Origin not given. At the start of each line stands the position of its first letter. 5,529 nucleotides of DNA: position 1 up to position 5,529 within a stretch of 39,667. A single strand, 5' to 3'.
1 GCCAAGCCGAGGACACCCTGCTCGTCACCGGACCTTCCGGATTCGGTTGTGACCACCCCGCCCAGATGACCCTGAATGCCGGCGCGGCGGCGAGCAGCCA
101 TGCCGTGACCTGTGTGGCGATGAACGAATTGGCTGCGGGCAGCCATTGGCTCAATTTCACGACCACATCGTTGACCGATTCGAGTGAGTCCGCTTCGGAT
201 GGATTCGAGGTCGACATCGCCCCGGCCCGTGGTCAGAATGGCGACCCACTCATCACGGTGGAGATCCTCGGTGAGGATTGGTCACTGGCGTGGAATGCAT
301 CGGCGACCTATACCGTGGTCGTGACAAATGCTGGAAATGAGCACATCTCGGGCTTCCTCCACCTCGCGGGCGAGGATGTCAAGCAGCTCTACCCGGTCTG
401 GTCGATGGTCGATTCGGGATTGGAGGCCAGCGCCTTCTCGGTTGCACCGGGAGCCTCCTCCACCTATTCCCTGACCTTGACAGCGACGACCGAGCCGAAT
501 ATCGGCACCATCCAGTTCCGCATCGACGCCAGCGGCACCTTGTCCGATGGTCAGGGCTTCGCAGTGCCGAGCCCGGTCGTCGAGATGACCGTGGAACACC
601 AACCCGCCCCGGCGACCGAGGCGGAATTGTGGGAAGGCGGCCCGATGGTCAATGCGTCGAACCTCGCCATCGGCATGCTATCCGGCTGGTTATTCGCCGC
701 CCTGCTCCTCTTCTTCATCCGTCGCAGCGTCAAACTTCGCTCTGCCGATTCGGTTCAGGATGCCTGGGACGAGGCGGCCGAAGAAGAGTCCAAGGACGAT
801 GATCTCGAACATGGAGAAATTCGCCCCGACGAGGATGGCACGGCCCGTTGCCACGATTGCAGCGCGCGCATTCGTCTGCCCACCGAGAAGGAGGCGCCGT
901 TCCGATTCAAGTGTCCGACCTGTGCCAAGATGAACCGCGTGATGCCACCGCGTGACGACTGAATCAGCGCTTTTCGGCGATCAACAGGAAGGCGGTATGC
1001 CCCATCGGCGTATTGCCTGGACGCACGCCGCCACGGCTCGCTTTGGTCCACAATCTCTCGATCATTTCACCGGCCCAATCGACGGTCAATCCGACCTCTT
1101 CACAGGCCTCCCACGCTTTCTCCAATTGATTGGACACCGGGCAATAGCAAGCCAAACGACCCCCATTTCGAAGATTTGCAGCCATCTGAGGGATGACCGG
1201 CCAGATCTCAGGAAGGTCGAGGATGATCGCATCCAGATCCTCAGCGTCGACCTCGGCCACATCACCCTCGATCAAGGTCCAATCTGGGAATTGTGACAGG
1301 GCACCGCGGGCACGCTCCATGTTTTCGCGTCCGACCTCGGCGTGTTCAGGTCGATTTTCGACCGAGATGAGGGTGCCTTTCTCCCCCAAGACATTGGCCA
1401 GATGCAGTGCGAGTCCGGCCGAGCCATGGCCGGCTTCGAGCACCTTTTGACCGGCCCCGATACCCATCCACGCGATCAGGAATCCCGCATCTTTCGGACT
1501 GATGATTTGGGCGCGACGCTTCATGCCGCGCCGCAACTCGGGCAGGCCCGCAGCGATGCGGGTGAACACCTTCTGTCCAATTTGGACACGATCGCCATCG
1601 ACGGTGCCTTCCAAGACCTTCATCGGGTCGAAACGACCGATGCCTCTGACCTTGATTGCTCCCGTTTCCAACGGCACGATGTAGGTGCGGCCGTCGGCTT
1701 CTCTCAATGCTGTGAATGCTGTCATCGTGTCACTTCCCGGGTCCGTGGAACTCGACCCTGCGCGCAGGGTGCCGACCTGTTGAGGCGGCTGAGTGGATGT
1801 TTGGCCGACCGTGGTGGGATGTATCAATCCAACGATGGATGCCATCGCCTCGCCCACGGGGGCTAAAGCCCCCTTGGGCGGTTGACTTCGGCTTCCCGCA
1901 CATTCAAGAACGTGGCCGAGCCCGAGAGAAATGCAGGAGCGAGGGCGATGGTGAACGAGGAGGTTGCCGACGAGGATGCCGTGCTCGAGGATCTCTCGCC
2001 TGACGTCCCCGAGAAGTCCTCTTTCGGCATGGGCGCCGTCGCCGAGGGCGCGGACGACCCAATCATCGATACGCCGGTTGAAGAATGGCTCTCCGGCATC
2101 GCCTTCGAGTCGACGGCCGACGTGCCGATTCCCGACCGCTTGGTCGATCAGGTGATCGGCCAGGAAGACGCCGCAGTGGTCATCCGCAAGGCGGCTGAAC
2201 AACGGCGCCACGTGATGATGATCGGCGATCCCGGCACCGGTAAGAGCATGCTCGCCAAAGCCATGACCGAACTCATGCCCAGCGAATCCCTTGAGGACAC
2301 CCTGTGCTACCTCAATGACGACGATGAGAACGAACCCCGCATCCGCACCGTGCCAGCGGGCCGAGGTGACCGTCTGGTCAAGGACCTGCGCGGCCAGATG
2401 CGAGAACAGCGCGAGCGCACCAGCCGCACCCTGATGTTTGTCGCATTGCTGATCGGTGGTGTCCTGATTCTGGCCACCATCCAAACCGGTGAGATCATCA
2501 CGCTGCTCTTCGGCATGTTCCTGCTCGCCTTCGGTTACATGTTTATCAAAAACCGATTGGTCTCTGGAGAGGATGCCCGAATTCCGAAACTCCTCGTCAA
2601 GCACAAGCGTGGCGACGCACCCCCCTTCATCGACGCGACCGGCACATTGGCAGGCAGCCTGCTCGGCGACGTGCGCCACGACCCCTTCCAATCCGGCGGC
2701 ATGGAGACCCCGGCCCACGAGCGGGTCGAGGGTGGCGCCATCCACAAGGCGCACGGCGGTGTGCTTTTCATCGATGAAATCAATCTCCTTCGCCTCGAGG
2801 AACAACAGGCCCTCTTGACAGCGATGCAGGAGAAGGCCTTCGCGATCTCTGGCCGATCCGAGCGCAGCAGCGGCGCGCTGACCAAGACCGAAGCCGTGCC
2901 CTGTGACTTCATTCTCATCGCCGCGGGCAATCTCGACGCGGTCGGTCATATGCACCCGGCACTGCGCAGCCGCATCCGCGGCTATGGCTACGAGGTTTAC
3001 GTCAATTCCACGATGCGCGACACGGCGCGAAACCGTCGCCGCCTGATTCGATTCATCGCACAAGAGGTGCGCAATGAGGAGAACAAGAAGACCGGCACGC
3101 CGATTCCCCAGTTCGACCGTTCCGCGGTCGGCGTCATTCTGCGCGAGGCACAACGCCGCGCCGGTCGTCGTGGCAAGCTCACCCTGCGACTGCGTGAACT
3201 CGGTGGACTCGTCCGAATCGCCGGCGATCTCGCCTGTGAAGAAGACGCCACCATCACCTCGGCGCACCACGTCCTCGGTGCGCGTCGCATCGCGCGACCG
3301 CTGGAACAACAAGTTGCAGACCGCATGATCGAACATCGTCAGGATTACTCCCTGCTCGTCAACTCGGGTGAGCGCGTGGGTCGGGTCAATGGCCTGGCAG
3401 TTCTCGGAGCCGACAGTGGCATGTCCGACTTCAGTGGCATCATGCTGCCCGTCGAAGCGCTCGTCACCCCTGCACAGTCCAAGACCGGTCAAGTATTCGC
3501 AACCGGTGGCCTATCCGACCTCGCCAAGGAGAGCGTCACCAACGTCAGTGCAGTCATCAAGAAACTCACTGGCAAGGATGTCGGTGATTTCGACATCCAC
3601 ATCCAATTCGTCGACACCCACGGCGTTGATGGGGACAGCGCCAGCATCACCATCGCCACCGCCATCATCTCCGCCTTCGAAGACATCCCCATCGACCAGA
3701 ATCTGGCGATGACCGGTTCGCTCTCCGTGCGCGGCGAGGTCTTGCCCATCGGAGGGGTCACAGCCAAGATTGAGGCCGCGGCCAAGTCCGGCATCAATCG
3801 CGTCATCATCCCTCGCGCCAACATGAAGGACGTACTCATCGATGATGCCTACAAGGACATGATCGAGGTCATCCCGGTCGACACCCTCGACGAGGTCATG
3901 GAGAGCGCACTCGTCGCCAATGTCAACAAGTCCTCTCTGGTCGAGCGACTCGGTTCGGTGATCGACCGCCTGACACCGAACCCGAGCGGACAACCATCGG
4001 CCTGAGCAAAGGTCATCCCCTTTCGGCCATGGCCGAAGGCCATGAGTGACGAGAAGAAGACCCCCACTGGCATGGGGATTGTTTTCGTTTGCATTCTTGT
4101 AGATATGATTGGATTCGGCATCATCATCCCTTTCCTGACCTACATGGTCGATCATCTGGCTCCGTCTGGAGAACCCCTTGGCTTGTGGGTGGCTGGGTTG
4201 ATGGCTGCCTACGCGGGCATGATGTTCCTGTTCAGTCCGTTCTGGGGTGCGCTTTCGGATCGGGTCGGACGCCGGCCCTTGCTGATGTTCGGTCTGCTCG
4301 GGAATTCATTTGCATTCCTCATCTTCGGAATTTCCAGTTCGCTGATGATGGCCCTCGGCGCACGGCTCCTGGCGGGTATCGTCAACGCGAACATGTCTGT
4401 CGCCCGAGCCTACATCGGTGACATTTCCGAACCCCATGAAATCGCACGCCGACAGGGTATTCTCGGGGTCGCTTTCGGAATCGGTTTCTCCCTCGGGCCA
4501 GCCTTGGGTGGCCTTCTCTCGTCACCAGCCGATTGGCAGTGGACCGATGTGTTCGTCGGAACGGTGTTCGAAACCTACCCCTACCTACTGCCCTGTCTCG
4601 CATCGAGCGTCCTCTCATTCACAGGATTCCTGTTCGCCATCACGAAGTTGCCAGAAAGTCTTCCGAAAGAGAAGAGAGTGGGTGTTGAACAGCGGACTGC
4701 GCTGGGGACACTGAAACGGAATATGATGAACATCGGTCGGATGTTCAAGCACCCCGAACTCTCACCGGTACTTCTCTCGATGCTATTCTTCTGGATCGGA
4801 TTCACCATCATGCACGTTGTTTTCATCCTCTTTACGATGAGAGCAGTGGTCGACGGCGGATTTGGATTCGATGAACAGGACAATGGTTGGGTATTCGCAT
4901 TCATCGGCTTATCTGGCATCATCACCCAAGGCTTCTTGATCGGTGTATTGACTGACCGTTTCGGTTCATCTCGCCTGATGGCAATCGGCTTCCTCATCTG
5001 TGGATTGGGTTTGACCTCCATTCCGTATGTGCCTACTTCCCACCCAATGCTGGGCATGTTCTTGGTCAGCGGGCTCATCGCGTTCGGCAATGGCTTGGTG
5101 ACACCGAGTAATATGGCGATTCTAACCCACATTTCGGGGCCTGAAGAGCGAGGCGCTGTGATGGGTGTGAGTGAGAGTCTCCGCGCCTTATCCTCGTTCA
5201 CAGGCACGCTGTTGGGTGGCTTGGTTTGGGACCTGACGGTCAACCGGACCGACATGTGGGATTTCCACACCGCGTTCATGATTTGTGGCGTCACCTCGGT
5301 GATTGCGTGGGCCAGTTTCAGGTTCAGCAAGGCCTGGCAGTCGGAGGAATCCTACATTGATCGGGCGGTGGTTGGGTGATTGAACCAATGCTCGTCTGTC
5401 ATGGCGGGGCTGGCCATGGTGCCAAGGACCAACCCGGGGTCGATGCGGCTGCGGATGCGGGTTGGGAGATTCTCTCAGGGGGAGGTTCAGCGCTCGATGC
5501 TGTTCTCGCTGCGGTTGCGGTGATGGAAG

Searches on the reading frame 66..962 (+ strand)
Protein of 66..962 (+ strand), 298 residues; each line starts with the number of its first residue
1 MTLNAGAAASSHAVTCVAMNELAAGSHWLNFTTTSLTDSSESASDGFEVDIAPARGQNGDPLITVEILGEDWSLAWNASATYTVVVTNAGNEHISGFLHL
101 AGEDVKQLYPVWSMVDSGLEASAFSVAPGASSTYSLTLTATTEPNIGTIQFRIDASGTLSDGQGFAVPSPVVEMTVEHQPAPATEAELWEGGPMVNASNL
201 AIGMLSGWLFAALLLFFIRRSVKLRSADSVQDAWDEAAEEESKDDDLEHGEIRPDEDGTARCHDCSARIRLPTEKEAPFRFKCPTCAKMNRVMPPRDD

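Call 35: find_encoding_contigs(protein=window:66-962:+, flank=10000, max_places=4)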
Protein window:66-962:+ (298 aa): no gene with exactly this product is on record in the collection.

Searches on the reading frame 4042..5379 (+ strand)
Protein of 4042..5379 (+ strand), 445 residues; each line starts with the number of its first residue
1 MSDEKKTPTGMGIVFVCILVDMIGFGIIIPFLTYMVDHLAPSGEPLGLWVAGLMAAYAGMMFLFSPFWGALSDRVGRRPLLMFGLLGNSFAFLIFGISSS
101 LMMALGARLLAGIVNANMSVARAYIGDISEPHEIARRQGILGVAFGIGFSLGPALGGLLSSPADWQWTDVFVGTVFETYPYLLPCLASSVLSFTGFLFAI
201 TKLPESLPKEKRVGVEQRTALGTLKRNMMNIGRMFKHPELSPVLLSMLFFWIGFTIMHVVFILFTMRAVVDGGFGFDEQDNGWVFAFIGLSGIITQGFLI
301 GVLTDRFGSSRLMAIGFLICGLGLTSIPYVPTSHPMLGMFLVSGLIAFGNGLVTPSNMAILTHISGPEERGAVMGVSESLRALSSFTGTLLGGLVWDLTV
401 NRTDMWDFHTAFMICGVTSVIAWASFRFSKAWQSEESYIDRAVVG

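Call 37: find_encoding_contigs(protein=window:4042-5379:+, flank=10000, max_places=4)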
Protein window:4042-5379:+ (445 aa): 17 contigs read that carry it; 4 places shown.
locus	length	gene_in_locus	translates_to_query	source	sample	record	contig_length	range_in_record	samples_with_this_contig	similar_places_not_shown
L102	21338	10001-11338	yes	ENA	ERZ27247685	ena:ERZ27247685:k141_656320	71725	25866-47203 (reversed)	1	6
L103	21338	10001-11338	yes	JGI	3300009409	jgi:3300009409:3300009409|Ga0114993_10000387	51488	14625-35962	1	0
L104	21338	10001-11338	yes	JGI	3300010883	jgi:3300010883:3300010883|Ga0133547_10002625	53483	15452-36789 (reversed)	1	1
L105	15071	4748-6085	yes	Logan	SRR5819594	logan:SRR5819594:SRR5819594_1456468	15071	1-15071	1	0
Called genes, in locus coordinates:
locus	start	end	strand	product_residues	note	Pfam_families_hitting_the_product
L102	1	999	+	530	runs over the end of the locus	-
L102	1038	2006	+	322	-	PF13545:HTH_Crp_2 (weak)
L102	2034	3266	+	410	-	PF00438:S-AdoMet_synt_N, PF02772:S-AdoMet_synt_M, PF02773:S-AdoMet_synt_C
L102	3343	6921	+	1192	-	PF17766:fn3_6 (faint), PF22544:HYDIN_VesB_CFA65-like_Ig (faint), PF11614:FixG_C (faint)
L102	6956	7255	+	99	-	-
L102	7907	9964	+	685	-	PF00493:MCM (faint), PF01078:Mg_chelatase, PF00004:AAA (faint), PF07728:AAA_5 (faint), PF00158:Sigma54_activat, PF20436:LonB_AAA-LID (weak), PF05362:Lon_C, PF13541:ChlI, +1 more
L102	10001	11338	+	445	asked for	PF07690:MFS_1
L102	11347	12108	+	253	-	PF01112:Asparaginase_2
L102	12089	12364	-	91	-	PF03685:UPF0147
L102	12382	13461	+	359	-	PF06847:Arc_PepC_II (weak)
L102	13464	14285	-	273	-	PF06745:ATPase (weak), PF23442:DUF7125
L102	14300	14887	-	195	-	-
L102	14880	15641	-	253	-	PF13481:AAA_25 (weak), PF06745:ATPase, PF23442:DUF7125 (faint)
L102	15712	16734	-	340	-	PF00932:LTD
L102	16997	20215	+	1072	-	-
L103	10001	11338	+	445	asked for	PF07690:MFS_1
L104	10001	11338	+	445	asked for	PF07690:MFS_1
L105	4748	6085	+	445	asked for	PF07690:MFS_1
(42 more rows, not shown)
